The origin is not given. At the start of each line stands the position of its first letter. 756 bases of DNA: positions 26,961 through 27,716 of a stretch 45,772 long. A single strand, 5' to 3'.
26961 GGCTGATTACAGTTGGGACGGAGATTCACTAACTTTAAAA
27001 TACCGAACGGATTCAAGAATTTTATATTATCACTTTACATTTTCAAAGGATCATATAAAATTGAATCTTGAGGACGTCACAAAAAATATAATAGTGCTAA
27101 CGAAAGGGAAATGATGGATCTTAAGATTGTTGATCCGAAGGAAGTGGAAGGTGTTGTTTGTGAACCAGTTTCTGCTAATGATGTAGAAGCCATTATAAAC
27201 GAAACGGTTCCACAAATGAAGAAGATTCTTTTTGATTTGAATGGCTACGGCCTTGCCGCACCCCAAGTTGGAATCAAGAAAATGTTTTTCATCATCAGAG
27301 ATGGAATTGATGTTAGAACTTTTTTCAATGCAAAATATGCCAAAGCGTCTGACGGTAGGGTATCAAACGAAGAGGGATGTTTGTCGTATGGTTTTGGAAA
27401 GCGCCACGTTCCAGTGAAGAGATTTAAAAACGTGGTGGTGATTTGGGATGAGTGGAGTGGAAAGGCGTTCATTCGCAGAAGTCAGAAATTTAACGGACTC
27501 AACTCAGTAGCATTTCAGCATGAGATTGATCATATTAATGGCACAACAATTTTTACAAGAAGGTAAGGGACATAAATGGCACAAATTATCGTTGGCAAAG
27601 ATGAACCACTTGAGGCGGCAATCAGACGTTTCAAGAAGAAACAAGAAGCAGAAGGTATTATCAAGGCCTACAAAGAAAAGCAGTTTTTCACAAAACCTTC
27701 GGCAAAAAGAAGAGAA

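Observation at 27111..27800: Adjacent peptide deformylase and ribosomal protein bS21: a two-gene translation-hijack module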

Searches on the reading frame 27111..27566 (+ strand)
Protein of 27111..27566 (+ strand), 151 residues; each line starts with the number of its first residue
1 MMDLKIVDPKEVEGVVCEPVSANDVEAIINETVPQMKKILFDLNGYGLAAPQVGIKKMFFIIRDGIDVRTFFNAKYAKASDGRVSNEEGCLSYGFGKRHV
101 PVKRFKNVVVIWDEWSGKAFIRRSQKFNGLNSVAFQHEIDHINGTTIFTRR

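Call 3: search_protein_families(library=pfam, proteins=[window:27111-27566:+], max_evalue=0.1)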
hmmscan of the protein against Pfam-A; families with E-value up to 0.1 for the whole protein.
window:27111-27566:+ (151 aa): 1 family
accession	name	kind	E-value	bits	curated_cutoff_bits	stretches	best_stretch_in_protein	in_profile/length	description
PF01327.26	Pep_deformylase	-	1e-24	87.4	22.8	1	15-150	14-149/156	Polypeptide deformylase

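Call 4: search_protein_families(library=phrogs, proteins=[window:27111-27566:+], max_evalue=0.01)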
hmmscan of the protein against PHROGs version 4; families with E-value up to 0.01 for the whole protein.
window:27111-27566:+ (151 aa): 1 family
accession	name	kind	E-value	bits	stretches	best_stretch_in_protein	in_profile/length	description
phrog_2890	-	other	2.4e-22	80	1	21-148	19-144/150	peptide deformylase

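Call 5: search_protein_families(library=ncbifam, proteins=[window:27111-27566:+], max_evalue=0.1)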
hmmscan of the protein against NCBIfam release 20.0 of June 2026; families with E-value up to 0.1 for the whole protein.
window:27111-27566:+ (151 aa): 6 families
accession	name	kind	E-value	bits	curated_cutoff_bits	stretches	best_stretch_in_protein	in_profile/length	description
TIGR00079.1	pept_deformyl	equivalog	1.1e-21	77.1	103.95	1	6-145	5-141/161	peptide deformylase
NF001159.1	PRK00150.1-3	subfamily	1.8e-20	73.2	125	1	22-146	22-145/167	peptide deformylase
NF006670.0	PRK09218.1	equivalog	2.2e-12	47.1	162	1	44-147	40-136/136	peptide deformylase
NF009484.0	PRK12846.1-5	equivalog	3.9e-10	39.7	190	1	14-145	15-141/165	peptide deformylase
NF009483.0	PRK12846.1-4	equivalog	2.8e-06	27.1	267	1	27-145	26-150/193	peptide deformylase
NF011189.0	PRK14595.1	equivalog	0.00093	19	232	1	36-150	35-144/162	peptide deformylase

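Call 8: search_dna_similar(query=window:27111-27566:+, collection=phages, mode=protein, max_rows=40)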
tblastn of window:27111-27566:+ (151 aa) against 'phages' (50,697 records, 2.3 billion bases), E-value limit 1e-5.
Records with a match: 67; places in all: 67; records where one place covers at least 80% of the query: 52.
Best place of each record, by identity: <60% 67.
By first word of the organism name: Synechococcus 47; Vibrio 6; Bacteriophage 4; Cyanophage 3; Listeria 2; Caulobacter 2; Microcystis 1; Stenotrophomonas 1; phage 1.
By host as written in the record: - 54; Synechococcus sp. WH8109 3; Listeria monocytogenes 2; Prochlorococcus NATL2A 2; Caulobacter crescentus CB15 2; Vibrio harveyi 1; Microcystis elabens 1; Stenotrophomonas maltophilia D1571 1; and 1 more.
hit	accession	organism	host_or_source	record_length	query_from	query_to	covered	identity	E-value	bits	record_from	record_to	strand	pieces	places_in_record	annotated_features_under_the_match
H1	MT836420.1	Bacteriophage sp.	human fecal samples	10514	1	150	99%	32.3%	4e-11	65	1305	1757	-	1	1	record has no annotation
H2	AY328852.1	Vibrio phage VP16T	-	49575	1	147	97%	32.0%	1e-10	64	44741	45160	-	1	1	orf60T: hypothetical protein | orf61T: hypothetical protein | orf59T: hypothetical protein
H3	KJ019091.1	Synechococcus phage ACG-2014f_Syn7803US26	-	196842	2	144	95%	32.4%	2e-9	60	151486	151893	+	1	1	peptide deformylase | hypothetical protein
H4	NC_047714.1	Synechococcus phage ACG-2014f_Syn7803US26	-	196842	2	144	95%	32.4%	2e-9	60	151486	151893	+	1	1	peptide deformylase | hypothetical protein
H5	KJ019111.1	Synechococcus phage ACG-2014f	-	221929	2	144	95%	32.4%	2e-9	60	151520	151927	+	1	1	peptide deformylase | hypothetical protein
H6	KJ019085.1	Synechococcus phage ACG-2014f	-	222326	2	144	95%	32.4%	2e-9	60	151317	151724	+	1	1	peptide deformylase | hypothetical protein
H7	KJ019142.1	Synechococcus phage ACG-2014f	-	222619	2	144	95%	32.4%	2e-9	60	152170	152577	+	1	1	peptide deformylase | hypothetical protein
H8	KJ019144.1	Synechococcus phage ACG-2014f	-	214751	2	144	95%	32.4%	3e-9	60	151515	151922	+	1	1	peptide deformylase | hypothetical protein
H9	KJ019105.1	Synechococcus phage ACG-2014f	-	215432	2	144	95%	32.4%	3e-9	60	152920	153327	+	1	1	peptide deformylase | hypothetical protein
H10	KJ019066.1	Synechococcus phage ACG-2014f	-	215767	2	144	95%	32.4%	3e-9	60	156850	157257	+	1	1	peptide deformylase | hypothetical protein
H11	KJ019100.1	Synechococcus phage ACG-2014f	-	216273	2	144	95%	32.4%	3e-9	60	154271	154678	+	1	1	peptide deformylase | hypothetical protein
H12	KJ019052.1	Synechococcus phage ACG-2014f_Syn7803C7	-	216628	2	144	95%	32.4%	3e-9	60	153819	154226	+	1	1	peptide deformylase | hypothetical protein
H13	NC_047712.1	Synechococcus phage ACG-2014f_Syn7803C7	-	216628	2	144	95%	32.4%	3e-9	60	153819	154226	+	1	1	peptide deformylase | hypothetical protein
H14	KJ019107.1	Synechococcus phage ACG-2014f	-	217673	2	144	95%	32.4%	3e-9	60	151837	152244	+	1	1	peptide deformylase | hypothetical protein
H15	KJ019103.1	Synechococcus phage ACG-2014f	-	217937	2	144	95%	32.4%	3e-9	60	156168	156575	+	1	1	peptide deformylase | hypothetical protein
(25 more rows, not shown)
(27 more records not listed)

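Call 32: find_related_loci(query=window:27111-27566:+, collection=viral_contigs, flank=5000)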
Query window:27111-27566:+ (151 aa) in viral_contigs; peptide patterns used: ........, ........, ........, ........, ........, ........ (x = any residue, [..] = any of these).
36 stretches matched a pattern; 3 encode a relative of the query (tblastn E <= 1e-3); 3 distinct loci.
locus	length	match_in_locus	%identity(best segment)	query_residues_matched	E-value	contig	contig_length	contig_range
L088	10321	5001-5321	33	37-150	6e-12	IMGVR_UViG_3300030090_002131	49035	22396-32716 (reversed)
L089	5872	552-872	33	37-150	9e-12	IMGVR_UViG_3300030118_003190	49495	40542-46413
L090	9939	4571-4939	31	19-144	1e-6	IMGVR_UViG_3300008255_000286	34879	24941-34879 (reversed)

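Call 41: find_related_loci(query=A2, collection=metagenome_contigs, flank=6000)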
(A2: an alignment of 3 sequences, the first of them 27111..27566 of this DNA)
Query A2 (151 aa) in metagenome_contigs; peptide patterns used: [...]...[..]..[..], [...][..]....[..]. (x = any residue, [..] = any of these).
600 stretches matched a pattern (row limit reached: there are more); 394 encode a relative of the query (tblastn E <= 1e-3); the best 80 are kept; 80 distinct loci.
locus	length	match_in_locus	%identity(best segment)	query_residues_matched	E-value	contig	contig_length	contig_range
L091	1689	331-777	35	1-150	4e-18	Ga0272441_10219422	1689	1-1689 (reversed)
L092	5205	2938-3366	37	1-144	2e-16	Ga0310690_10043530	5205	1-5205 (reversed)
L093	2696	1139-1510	35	18-150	2e-16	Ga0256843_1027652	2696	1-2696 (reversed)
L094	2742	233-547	36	36-145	7e-16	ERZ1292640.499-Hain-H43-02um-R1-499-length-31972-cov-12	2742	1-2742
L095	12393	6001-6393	33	26-150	3e-15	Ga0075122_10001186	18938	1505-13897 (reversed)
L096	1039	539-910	36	19-145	9e-16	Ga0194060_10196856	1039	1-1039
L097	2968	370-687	36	45-150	2e-15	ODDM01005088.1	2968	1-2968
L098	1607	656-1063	33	18-150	6e-15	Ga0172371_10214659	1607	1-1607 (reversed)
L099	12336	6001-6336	35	29-144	2e-13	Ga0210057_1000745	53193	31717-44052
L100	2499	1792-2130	37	31-144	1e-14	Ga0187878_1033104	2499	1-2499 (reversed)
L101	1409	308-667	36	29-150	1e-14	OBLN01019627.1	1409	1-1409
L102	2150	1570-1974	33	22-150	1e-14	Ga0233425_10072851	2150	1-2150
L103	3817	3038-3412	33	21-144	2e-14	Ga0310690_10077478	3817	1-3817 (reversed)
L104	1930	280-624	36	29-144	3e-14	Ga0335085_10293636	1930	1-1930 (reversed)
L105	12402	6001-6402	32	20-151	4e-14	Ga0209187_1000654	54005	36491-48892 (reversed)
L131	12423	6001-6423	33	4-141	1e-12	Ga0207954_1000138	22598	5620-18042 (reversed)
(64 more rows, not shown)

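Call 62: search_solved_structures(query=window:27111-27566:+, max_evalue=0.00001, show_alignments=2)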
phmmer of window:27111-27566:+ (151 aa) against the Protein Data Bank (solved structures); distinct sequences matched with E-value up to 0.00001: 49.
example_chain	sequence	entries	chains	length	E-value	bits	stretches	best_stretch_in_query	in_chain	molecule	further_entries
1lme_A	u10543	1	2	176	3.1e-13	53.4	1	27-150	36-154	peptide deformylase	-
4wxk_A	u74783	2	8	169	3.5e-13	53.3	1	8-145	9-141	Peptide deformylase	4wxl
5mtc_A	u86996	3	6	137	1.6e-11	47.9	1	8-147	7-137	Putative uncharacterized protein orf60T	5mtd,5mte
2okl_A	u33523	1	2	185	4.7e-10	43.1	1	25-148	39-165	Peptide deformylase 2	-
3uwa_A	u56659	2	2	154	1e-09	42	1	29-145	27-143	RIIA-RIIB membrane-associated protein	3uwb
4dr8_A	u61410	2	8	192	1.7e-09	41.3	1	24-147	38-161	Peptide deformylase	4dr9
1jym_A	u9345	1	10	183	3.3e-09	40.4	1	29-147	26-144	Peptide Deformylase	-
6caz_A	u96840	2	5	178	1.7e-08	38.1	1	16-146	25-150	Peptide deformylase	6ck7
5j46_A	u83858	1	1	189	1.8e-08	38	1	17-146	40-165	Peptide deformylase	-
8s1x_A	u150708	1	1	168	2e-08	37.8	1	15-146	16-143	Peptide deformylase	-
1lry_A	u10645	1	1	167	2e-08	37.8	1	16-146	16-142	PEPTIDE deformylase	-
1ix1_A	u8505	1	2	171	2.1e-08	37.7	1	15-146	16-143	peptide deformylase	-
1v3y_A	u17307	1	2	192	2.6e-08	37.4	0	80-150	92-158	Peptide deformylase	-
1ws0_A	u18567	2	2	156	3e-08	37.2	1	7-149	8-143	peptide deformylase 1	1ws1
1n5n_A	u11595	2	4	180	3.5e-08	37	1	15-146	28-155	Peptide deformylase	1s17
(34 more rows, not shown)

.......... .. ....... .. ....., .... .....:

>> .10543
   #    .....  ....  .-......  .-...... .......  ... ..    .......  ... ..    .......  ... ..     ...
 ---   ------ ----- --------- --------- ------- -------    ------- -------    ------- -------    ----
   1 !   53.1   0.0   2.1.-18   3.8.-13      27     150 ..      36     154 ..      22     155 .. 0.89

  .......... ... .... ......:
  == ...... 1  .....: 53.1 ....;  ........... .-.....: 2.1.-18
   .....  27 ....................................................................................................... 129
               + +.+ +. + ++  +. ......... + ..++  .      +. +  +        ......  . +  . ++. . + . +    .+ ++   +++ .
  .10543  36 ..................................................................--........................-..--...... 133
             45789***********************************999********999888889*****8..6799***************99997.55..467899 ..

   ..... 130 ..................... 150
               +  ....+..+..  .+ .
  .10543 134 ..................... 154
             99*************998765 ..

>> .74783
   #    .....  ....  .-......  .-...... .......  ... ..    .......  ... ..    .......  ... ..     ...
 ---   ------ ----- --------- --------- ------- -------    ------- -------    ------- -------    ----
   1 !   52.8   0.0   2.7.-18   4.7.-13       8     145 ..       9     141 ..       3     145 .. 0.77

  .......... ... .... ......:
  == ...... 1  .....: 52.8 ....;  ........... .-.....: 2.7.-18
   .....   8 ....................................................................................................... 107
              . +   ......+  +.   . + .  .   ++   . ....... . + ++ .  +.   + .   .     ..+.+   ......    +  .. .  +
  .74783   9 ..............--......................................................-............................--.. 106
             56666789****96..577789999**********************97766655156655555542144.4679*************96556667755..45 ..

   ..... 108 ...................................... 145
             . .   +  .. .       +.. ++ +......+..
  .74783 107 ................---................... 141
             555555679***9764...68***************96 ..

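Call 70: find_homologous_proteins(query=window:27111-27566:+, max_evalue=1e-10)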
Query window:27111-27566:+ (151 aa): 76 proteins with E <= 1e-10 among 332 candidates.
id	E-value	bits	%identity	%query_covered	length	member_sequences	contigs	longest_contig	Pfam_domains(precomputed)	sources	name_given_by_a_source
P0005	2.0e-96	338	100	100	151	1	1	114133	PF01327.27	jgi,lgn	jgi:peptide deformylase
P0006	7.6e-69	249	72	100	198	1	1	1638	PF01327.27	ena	-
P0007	1.7e-64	234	70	100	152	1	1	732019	PF01327.27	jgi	jgi:peptide deformylase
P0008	2.1e-34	137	51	99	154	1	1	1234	PF01327.27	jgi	-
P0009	2.3e-32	130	45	99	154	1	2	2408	PF01327.27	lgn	-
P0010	8.5e-31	125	43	99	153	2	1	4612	PF01327.27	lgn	-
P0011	4.3e-28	116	44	97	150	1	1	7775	PF01327.27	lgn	-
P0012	2.3e-24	104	41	99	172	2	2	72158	PF01327.27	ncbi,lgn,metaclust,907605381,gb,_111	metaclust:\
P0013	5.4e-17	80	49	67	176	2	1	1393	PF01327.27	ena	-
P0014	2.6e-16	78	44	78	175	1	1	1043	PF01327.27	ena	-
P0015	2.9e-16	78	49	68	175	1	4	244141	PF01327.27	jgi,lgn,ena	-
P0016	8.8e-15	73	44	71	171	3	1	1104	PF01327.27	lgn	-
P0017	1.2e-14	73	43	77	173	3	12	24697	PF01327.27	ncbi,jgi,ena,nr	ncbi:MAG: peptide deformylase [Alphaproteobacteria bacterium]|jgi:peptide deformylase|nr:peptide def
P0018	2.0e-14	72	46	68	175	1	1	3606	PF01327.27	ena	-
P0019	2.1e-14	72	37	94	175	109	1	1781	PF01327.27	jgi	-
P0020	3.7e-14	71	43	77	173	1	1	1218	PF01327.27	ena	-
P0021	4.3e-14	71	42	76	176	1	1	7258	PF01327.27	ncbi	-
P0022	4.9e-14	71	46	68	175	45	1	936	PF01327.27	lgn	-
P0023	5.3e-14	71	45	68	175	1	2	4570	PF01327.27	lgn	-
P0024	5.6e-14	71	44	68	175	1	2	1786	PF01327.27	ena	-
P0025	5.9e-14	70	43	77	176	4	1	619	PF01327.27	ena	-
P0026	6.5e-14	70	39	93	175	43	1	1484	PF01327.27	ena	-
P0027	6.7e-14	70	46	68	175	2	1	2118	PF01327.27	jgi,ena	-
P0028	1.2e-13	69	38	92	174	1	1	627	PF01327.27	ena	-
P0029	1.4e-13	69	45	67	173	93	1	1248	PF01327.27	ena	-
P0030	1.6e-13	69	43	73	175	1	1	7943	PF01327.27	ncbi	-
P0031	2.2e-13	69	40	77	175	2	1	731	PF01327.27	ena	-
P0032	2.2e-13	69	42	74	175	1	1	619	PF01327.27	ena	-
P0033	2.3e-13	69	48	67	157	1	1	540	PF01327.27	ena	-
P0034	2.4e-13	68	40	76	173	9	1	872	PF01327.27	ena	-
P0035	3.2e-13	68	45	67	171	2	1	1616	PF01327.27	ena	-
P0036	3.3e-13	68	40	81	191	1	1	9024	PF01327.27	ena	-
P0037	3.4e-13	68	45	67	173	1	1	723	PF01327.27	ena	-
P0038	4.2e-13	68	41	72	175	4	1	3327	PF01327.27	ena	-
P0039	4.4e-13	68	45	67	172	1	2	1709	PF01327.27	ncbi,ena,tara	tara:strand:- start:40 stop:558 length:519 start_codon:yes stop_codon:yes gene_type:complete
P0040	4.7e-13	68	45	67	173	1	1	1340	PF01327.27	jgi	-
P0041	6.3e-13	67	45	67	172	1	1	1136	PF01327.27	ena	-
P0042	6.4e-13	67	45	67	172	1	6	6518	PF01327.27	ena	-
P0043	6.8e-13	67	38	93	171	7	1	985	PF01327.27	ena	-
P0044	8.1e-13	67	43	72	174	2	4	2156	PF01327.27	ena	-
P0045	8.2e-13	67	46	67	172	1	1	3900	PF01327.27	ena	-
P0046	8.8e-13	67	45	67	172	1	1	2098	PF01327.27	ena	-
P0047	9.0e-13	67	37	89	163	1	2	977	PF01327.27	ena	-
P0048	9.1e-13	67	43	81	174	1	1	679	PF01327.27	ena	-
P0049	1.5e-12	66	36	93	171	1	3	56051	PF01327.27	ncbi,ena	-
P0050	1.6e-12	66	42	77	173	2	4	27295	PF01327.27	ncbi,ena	-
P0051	1.7e-12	66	44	67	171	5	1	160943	PF01327.27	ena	-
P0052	2.3e-12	65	45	67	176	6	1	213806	PF01327.27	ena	-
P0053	2.5e-12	65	45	67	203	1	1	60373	PF01327.27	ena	-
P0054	3.5e-12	65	42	77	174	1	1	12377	PF01327.27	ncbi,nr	ncbi:MAG: peptide deformylase [Pseudomonadota bacterium]|nr:peptide deformylase [Pseudomonadota bact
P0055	4.1e-12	64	36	93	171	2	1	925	PF01327.27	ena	-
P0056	4.7e-12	64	44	67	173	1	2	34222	PF01327.27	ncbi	-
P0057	5.3e-12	64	43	67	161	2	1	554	PF01327.27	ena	-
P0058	7.8e-12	64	36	93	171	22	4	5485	PF01327.27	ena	-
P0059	8.4e-12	63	46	67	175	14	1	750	PF01327.27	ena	-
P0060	1.1e-11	63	42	76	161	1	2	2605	PF01327.27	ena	-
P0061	1.1e-11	63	43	67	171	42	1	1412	PF01327.27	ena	-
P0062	1.2e-11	63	42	67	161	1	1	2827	PF01327.27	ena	-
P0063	1.3e-11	63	42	76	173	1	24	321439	PF01327.27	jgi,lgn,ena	jgi:peptide deformylase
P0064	1.6e-11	63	43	67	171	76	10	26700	PF01327.27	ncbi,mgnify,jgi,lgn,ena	mgnify:FL=1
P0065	2.2e-11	62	44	67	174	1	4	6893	PF01327.27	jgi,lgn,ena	jgi:peptide deformylase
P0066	2.3e-11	62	41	81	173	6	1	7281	PF01327.27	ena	-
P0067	2.7e-11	62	35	96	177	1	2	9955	PF01327.27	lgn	-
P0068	2.7e-11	62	40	75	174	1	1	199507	PF01327.27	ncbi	-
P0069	2.7e-11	62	41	67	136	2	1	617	PF01327.27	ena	-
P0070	3.0e-11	62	41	81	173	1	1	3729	PF01327.27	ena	-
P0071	3.2e-11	62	44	67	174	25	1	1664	PF01327.27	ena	-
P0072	3.8e-11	61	41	76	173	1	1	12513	PF01327.27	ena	-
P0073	5.2e-11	61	41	76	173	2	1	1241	PF01327.27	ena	-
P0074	6.2e-11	61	39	78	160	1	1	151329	PF01327.27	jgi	jgi:peptide deformylase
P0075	7.0e-11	60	39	81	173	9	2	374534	PF01327.27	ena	-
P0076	8.2e-11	60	38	72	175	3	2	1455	PF01327.27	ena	-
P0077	8.3e-11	60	39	89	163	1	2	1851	PF01327.27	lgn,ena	-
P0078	8.4e-11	60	39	81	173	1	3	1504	PF01327.27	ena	-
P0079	8.4e-11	60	39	81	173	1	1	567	PF01327.27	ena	-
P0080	9.9e-11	60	40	74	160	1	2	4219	PF01327.27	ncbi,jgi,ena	-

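Call 71: find_encoding_contigs(protein=P0012, flank=8000, max_places=2)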
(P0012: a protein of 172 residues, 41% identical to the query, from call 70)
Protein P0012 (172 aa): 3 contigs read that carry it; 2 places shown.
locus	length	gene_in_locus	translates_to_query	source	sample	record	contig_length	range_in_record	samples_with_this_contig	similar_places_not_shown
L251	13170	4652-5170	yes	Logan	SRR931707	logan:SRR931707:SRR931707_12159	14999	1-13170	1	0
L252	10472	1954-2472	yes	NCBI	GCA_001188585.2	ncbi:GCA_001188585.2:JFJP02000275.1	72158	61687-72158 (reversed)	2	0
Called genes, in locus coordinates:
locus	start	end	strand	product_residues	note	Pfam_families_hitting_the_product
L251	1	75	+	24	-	?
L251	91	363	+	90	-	-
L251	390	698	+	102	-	-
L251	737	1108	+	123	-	-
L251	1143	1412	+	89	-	-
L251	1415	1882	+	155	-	-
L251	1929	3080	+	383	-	-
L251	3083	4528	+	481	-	-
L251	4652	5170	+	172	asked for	PF01327:Pep_deformylase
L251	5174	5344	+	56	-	-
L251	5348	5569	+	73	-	PF01165:Ribosomal_S21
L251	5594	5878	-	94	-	-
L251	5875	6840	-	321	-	-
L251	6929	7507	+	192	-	PF06941:NT5C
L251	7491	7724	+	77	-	PF07866:DUF1653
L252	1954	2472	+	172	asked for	PF01327:Pep_deformylase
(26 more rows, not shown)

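Call 72: find_encoding_contigs(protein=P0011, flank=8000, max_places=2)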
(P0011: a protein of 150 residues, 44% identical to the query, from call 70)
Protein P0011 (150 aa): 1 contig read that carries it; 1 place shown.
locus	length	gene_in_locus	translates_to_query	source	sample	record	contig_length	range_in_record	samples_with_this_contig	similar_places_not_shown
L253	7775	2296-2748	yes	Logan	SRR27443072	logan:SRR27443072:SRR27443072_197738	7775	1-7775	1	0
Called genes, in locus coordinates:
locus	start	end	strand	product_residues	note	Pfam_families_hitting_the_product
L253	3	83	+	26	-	?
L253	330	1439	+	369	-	PF00675:Peptidase_M16 (weak), PF05193:Peptidase_M16_C (weak)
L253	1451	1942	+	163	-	-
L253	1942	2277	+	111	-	-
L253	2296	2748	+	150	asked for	PF01327:Pep_deformylase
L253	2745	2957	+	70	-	-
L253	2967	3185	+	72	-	PF01165:Ribosomal_S21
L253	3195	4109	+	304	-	-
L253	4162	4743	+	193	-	PF06941:NT5C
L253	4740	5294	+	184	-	PF16473:Rv2179c-like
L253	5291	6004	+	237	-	-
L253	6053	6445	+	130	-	-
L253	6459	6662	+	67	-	-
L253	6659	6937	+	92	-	-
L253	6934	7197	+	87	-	-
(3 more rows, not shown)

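Call 73: find_encoding_contigs(protein=P0010, flank=8000, max_places=2)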
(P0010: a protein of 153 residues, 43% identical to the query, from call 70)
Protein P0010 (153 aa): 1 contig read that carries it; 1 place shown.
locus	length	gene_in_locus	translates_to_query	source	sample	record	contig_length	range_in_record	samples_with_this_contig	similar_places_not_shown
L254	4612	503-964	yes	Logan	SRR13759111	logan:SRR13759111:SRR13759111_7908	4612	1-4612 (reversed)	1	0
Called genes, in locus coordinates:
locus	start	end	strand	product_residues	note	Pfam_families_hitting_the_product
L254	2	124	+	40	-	?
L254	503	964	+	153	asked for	PF01327:Pep_deformylase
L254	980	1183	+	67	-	PF01165:Ribosomal_S21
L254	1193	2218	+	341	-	-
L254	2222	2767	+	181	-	PF06941:NT5C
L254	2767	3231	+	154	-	-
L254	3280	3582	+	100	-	-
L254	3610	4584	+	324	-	-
